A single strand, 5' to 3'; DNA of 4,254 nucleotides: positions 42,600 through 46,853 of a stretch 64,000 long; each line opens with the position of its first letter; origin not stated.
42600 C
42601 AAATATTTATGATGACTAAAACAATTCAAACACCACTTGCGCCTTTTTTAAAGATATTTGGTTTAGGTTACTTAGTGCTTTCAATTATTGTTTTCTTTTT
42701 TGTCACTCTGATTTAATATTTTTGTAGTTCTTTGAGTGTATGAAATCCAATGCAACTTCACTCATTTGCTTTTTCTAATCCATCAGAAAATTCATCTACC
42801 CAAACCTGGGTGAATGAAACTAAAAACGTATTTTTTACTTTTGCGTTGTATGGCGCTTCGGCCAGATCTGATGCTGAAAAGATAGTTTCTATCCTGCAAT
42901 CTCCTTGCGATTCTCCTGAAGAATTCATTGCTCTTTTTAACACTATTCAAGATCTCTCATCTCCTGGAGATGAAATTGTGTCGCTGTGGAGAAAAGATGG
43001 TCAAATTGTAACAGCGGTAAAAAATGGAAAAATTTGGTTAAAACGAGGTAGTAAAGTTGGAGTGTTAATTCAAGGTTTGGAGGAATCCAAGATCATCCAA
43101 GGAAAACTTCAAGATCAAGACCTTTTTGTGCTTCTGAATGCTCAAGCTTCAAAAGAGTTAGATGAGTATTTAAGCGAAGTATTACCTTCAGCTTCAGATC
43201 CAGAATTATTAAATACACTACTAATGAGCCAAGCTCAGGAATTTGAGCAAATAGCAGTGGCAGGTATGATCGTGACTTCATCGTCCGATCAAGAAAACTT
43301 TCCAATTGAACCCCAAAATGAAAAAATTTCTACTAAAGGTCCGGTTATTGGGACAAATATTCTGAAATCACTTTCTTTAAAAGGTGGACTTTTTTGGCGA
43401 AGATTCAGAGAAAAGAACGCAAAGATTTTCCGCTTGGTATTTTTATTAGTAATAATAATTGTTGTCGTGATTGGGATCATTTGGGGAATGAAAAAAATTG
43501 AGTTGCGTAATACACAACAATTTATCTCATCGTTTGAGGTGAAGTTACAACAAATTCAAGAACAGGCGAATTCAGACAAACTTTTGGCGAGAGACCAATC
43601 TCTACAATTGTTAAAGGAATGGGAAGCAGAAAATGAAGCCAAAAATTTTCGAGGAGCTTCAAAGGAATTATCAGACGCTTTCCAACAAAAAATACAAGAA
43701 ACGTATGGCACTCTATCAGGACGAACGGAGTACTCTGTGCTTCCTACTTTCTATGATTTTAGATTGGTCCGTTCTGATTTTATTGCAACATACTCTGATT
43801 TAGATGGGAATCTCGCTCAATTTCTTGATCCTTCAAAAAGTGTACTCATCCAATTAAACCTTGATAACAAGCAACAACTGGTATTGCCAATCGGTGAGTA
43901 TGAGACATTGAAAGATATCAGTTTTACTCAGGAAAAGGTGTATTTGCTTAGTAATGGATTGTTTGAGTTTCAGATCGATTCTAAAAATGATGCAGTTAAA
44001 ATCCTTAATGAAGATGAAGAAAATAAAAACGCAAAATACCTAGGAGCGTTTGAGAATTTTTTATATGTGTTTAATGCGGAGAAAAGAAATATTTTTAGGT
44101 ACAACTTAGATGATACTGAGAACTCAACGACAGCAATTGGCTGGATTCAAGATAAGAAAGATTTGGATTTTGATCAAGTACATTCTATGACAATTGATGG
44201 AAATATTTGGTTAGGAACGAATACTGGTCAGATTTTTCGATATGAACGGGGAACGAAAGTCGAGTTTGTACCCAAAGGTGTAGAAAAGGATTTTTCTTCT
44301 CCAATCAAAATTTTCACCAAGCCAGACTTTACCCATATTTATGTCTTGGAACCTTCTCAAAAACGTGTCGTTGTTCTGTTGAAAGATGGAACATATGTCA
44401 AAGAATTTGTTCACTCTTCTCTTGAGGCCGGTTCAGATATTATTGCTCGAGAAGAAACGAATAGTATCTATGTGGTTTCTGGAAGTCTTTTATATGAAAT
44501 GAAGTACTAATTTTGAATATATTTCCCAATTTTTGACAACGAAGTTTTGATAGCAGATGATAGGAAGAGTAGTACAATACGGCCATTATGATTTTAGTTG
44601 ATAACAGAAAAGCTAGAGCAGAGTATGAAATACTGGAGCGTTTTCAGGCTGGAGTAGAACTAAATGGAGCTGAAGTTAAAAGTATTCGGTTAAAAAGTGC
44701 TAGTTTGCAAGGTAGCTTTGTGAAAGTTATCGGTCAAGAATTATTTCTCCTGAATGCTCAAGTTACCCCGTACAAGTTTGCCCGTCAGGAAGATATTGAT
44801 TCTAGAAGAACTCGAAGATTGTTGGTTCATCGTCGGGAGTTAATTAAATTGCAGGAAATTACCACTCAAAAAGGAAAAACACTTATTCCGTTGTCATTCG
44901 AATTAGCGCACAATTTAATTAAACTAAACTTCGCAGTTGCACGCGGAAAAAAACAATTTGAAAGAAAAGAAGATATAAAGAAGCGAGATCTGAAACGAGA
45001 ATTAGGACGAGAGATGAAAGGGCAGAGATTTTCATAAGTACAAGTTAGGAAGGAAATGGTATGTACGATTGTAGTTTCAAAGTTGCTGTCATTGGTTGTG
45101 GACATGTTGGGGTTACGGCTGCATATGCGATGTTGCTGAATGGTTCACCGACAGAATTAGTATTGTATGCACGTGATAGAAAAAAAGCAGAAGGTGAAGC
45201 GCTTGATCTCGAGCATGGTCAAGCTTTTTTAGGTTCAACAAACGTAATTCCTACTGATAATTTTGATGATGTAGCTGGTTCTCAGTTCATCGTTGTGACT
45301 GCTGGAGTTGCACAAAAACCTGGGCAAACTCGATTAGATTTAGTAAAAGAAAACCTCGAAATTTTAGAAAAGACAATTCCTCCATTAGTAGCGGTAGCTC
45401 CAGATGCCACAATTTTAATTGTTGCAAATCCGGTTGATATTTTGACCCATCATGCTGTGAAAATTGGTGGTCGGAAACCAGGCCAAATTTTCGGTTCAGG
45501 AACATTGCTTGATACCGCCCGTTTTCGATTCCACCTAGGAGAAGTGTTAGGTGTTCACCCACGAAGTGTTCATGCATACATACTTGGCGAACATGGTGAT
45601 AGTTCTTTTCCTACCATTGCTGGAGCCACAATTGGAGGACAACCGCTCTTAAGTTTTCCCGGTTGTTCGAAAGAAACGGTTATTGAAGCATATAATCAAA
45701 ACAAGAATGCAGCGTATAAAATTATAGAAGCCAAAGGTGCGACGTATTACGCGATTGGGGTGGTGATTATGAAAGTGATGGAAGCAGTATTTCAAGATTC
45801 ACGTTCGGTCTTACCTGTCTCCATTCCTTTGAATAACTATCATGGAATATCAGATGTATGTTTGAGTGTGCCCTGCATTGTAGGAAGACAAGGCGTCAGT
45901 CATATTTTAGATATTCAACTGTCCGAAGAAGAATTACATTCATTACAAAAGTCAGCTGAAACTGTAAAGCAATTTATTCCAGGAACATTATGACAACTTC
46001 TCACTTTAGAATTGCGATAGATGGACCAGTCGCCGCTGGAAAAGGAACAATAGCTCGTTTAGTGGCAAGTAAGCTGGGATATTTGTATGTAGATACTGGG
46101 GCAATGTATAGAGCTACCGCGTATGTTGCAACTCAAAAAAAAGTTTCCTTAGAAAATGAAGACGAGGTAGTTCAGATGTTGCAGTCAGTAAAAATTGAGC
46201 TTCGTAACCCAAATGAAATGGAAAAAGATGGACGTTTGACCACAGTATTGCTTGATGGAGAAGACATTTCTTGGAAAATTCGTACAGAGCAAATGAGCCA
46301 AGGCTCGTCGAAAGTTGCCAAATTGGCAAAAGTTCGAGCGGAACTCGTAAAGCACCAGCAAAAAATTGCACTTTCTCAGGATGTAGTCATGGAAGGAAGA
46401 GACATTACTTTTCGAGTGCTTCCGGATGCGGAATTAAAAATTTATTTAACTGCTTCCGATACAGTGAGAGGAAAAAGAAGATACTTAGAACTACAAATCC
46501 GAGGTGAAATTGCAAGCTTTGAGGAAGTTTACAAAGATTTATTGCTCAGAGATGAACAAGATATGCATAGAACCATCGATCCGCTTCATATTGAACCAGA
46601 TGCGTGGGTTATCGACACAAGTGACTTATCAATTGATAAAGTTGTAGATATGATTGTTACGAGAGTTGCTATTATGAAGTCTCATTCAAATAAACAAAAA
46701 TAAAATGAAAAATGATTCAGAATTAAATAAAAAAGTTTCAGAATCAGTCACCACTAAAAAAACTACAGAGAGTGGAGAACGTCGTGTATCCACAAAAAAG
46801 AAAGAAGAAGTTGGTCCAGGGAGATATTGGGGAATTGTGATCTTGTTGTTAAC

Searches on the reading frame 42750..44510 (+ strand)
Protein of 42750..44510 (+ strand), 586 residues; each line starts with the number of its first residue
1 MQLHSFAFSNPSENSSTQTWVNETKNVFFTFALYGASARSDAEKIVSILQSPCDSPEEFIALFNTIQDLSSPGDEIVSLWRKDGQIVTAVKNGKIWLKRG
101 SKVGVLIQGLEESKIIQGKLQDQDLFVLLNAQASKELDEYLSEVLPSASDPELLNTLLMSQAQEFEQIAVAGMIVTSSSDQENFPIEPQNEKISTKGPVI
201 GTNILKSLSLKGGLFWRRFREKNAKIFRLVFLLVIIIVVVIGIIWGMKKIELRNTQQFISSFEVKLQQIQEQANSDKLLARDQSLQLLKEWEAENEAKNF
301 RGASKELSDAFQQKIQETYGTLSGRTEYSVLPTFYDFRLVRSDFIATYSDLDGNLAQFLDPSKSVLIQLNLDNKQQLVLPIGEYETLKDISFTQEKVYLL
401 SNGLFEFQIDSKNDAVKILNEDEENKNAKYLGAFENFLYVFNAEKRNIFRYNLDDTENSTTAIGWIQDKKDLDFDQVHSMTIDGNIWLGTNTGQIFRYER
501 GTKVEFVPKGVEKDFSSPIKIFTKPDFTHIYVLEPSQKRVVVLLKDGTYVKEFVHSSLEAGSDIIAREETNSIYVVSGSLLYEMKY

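Call 25: search_protein_families(library=pfam, proteins=[window:42750-44510:+], max_evalue=0.001)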
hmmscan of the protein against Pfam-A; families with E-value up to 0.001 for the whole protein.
window:42750-44510:+ (586 aa): 0 families

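Call 57: search_protein_families(library=pfam, proteins=[window:42750-44510:+], max_evalue=0.05)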
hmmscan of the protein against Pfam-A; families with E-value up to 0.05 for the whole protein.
window:42750-44510:+ (586 aa): 4 families
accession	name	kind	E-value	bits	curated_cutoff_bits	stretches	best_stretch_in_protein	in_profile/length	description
PF12911.12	OppC_N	-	0.015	15.6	23.9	1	214-242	5-33/53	N-terminal TM domain of oligopeptide transport permease C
PF16430.10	DUF5027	-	0.023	14.8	25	1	418-478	81-140/159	Domain of unknown function (DUF5027)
PF20067.5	SSL_N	-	0.035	14.4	18.9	0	82-96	30-44/46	Strictosidine synthase-like, N-terminal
PF07494.17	Reg_prop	-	0.036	14.7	20.4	0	472-491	2-23/24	Two component regulator propeller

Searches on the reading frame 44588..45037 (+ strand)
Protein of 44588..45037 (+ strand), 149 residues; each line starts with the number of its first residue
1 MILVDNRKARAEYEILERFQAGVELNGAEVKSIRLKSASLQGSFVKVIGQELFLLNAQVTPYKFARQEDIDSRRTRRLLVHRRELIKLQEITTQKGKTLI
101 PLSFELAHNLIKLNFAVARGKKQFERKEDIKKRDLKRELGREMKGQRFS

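Call 25: search_protein_families(library=pfam, proteins=[window:44588-45037:+], max_evalue=0.001)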
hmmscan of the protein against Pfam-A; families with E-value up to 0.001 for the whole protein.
window:44588-45037:+ (149 aa): 1 family
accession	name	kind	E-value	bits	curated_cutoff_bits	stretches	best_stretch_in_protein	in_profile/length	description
PF01668.23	SmpB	-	4.6e-45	153.5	27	1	4-144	2-142/143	SmpB protein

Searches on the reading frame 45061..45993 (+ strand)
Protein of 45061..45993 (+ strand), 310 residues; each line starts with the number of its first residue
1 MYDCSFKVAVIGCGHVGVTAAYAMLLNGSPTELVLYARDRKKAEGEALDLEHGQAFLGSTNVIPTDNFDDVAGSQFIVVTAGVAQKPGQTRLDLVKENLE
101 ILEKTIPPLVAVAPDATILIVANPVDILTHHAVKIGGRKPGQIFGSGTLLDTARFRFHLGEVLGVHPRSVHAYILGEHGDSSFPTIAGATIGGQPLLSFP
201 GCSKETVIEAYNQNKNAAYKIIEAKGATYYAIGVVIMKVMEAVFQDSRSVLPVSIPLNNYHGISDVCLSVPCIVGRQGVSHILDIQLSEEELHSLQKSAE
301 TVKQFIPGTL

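Call 25: search_protein_families(library=pfam, proteins=[window:45061-45993:+], max_evalue=0.001)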
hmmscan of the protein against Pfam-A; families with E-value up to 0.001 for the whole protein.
window:45061-45993:+ (310 aa): 2 families
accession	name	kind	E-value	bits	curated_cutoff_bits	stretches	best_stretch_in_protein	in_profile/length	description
PF00056.29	Ldh_1_N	-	4.2e-39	134.2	27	1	7-145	2-141/141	lactate/malate dehydrogenase, NAD binding domain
PF02866.23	Ldh_1_C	-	4.8e-35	121.5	22.6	1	148-305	1-166/174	lactate/malate dehydrogenase, alpha/beta C-terminal domain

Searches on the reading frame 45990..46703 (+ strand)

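Call 25: search_protein_families(library=pfam, proteins=[window:45990-46703:+], max_evalue=0.001)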
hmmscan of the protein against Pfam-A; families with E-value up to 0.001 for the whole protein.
window:45990-46703:+ (237 aa): 4 families
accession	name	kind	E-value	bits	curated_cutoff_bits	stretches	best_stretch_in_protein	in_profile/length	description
PF02224.24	Cytidylate_kin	-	5.1e-68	229.4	26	1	8-226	1-209/211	Cytidylate kinase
PF13189.12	Cytidylate_kin2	-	2.8e-07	31.3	28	1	8-163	2-127/176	Cytidylate kinase-like family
PF13207.12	AAA_17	-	0.00019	22.2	27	1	12-75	2-69/136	AAA domain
PF13238.12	AAA_18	-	0.00022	22.1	29.4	0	8-104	1-69/128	AAA domain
